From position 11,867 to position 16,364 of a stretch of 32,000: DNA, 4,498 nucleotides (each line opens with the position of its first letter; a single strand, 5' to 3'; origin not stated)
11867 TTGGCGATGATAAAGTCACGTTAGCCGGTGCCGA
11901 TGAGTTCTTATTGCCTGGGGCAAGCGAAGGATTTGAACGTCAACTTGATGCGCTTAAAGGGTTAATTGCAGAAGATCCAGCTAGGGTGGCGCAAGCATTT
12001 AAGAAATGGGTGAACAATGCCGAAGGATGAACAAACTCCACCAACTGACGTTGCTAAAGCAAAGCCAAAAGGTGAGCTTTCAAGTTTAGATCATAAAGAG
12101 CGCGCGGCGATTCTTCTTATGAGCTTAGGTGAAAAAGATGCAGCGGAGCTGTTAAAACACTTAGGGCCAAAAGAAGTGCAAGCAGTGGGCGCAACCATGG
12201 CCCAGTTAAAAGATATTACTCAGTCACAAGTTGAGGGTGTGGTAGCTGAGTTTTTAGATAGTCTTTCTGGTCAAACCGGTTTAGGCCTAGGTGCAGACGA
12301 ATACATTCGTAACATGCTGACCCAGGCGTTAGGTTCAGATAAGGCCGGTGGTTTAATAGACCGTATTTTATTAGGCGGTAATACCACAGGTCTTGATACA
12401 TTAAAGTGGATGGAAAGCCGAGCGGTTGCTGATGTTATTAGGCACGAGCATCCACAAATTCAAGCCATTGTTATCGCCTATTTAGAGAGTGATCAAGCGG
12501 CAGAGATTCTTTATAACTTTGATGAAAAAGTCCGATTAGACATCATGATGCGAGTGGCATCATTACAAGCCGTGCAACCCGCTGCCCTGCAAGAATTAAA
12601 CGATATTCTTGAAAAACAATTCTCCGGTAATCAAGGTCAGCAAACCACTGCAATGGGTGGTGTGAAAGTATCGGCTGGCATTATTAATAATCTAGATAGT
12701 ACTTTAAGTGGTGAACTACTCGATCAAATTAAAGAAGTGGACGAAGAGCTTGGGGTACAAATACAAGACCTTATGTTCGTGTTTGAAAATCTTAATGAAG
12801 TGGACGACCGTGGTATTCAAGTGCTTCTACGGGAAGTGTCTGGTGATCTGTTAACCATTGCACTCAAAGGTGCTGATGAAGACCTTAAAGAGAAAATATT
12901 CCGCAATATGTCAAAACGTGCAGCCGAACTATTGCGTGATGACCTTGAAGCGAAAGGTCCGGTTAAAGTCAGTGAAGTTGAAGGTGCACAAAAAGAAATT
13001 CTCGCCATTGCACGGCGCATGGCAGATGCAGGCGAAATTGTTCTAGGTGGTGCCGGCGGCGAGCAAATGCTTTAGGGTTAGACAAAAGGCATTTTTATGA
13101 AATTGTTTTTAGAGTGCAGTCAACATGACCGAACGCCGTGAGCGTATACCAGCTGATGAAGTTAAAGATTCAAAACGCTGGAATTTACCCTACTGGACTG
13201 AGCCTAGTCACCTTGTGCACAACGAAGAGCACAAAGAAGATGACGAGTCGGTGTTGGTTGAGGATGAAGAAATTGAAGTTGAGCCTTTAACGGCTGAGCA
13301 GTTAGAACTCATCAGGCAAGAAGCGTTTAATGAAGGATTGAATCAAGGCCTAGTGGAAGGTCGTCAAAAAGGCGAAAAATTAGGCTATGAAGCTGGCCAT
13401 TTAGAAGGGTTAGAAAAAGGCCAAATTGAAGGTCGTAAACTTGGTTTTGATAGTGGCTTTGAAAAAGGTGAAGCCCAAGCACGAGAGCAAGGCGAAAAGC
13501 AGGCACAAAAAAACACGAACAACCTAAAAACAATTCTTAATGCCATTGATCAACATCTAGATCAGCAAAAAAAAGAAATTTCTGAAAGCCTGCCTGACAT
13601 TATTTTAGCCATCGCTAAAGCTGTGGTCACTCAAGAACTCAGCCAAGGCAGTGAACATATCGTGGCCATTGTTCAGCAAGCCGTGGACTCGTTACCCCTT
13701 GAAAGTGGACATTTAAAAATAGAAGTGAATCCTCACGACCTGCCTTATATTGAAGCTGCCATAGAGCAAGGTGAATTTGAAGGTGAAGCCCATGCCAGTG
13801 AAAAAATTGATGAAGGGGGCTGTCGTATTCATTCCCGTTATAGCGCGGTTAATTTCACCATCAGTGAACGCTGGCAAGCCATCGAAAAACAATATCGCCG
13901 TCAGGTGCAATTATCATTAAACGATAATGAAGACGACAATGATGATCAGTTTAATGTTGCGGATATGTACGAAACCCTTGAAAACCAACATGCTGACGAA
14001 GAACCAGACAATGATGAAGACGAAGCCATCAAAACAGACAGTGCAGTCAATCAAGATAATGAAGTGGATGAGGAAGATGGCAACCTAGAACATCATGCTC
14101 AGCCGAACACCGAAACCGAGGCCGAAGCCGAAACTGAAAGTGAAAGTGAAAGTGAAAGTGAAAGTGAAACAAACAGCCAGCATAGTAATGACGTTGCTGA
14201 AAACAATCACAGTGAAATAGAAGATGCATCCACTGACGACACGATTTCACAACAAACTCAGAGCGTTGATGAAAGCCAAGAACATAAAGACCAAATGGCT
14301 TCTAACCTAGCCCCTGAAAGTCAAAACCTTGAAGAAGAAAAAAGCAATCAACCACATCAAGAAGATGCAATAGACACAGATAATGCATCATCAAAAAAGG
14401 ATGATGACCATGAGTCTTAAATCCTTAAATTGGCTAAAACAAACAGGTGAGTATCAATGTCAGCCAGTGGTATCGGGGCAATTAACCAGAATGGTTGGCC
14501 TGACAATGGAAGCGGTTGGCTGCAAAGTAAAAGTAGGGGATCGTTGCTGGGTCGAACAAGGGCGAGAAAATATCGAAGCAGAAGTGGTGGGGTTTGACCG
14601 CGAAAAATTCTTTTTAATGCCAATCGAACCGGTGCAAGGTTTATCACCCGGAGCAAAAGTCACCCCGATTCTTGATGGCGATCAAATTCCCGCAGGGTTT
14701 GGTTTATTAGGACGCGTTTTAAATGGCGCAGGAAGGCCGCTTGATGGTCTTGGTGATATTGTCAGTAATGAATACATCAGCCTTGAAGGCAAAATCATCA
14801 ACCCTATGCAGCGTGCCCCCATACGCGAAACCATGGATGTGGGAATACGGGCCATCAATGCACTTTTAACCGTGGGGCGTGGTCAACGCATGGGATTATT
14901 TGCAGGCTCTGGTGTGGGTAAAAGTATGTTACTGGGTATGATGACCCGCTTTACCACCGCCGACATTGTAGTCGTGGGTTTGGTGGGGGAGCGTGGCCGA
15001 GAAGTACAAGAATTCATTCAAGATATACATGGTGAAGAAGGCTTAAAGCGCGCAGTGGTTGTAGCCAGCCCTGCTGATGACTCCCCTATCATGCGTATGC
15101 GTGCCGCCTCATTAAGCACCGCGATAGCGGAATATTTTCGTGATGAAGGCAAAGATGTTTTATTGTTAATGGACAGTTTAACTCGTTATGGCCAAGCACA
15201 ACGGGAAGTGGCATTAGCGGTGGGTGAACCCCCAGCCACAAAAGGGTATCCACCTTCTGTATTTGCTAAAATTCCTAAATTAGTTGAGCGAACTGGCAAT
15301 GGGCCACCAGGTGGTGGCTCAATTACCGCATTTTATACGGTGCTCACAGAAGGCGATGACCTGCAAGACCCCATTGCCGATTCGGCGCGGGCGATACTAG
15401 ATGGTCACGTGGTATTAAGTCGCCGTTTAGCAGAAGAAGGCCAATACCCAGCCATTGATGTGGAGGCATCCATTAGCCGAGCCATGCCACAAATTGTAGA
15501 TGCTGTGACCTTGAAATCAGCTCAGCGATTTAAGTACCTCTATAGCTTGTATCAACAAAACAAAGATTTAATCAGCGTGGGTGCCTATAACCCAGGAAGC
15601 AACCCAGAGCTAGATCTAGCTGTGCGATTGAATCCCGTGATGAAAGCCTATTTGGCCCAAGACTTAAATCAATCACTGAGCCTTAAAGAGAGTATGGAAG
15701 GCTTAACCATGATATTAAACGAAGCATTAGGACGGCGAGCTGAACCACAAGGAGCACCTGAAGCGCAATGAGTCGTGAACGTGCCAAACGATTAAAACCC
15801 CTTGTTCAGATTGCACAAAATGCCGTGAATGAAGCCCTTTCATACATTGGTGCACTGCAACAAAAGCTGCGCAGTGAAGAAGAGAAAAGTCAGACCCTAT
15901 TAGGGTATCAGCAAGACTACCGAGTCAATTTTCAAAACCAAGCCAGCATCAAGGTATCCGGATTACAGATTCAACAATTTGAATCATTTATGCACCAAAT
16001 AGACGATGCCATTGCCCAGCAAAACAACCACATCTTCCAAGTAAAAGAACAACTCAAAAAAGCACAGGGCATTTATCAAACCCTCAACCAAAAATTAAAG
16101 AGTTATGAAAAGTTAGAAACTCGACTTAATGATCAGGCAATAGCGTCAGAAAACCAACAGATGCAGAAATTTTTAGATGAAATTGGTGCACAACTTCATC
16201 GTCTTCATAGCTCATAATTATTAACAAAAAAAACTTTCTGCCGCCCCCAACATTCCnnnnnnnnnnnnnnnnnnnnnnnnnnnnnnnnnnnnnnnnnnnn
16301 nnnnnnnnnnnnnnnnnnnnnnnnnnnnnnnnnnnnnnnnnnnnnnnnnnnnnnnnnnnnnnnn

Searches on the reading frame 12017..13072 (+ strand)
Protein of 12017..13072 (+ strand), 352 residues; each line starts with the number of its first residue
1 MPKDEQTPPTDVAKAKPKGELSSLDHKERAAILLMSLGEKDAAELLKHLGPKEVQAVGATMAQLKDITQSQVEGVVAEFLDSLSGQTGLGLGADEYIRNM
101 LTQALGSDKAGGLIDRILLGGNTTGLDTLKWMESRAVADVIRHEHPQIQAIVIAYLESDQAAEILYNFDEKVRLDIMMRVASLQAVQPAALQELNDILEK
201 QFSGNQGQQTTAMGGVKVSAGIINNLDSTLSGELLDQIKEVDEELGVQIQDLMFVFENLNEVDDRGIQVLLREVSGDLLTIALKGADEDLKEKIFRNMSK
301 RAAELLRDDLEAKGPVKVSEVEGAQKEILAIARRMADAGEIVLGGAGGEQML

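Call 12: search_protein_families(library=pfam, proteins=[window:12017-13072:+], max_evalue=0.001)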
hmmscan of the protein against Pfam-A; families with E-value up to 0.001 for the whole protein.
window:12017-13072:+ (352 aa): 4 families
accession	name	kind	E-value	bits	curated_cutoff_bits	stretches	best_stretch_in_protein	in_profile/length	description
PF01706.21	FliG_C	-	6.6e-41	139.4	23.3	1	237-343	2-108/108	FliG C-terminal domain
PF14842.11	FliG_N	-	1.7e-39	135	25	2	24-124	2-102/104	FliG N-terminal domain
PF14841.11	FliG_M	-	2.5e-30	104.9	25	1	135-208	2-75/76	FliG middle domain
PF03448.22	MgtE_N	-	1e-06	29.6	25.9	0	127-179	32-84/102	MgtE intracellular N domain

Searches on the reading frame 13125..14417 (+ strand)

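Call 12: search_protein_families(library=pfam, proteins=[window:13125-14417:+], max_evalue=0.001)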
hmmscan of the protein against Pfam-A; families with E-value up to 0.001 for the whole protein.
window:13125-14417:+ (431 aa): 1 family
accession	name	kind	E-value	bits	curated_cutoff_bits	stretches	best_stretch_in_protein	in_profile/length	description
PF02108.21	FliH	-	5.3e-25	88.2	24.1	1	129-252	2-127/128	Flagellar assembly protein FliH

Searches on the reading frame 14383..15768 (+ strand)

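Call 12: search_protein_families(library=pfam, proteins=[window:14383-15768:+], max_evalue=0.001)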
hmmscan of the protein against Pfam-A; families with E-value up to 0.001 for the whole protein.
window:14383-15768:+ (462 aa): 2 families
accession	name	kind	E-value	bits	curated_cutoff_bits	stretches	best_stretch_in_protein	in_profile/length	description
PF00006.31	ATP-synt_ab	-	7.1e-87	290.9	29.5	1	154-365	1-213/213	ATP synthase alpha/beta family, nucleotide-binding domain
PF18269.6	T3SS_ATPase_C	-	9.9e-22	77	22.7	1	374-441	3-70/72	T3SS EscN ATPase C-terminal domain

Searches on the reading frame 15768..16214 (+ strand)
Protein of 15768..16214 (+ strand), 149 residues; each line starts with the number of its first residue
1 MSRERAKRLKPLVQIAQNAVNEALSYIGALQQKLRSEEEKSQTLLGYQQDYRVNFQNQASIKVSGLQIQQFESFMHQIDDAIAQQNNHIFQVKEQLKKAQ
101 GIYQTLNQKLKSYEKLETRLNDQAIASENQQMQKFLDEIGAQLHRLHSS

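Call 12: search_protein_families(library=pfam, proteins=[window:15768-16214:+], max_evalue=0.001)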
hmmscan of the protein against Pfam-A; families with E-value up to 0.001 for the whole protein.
window:15768-16214:+ (149 aa): 3 families
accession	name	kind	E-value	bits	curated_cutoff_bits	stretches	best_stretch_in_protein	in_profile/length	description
PF02050.21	FliJ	-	1.5e-19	70.9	28.4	1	23-143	3-122/123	Flagellar FliJ protein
PF15619.11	Lebercilin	-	0.00023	21.2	34.3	1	67-146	47-126/193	Ciliary protein causing Leber congenital amaurosis disease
PF10459.15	Peptidase_S46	-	0.00041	19.6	22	1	45-143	257-359/698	Peptidase S46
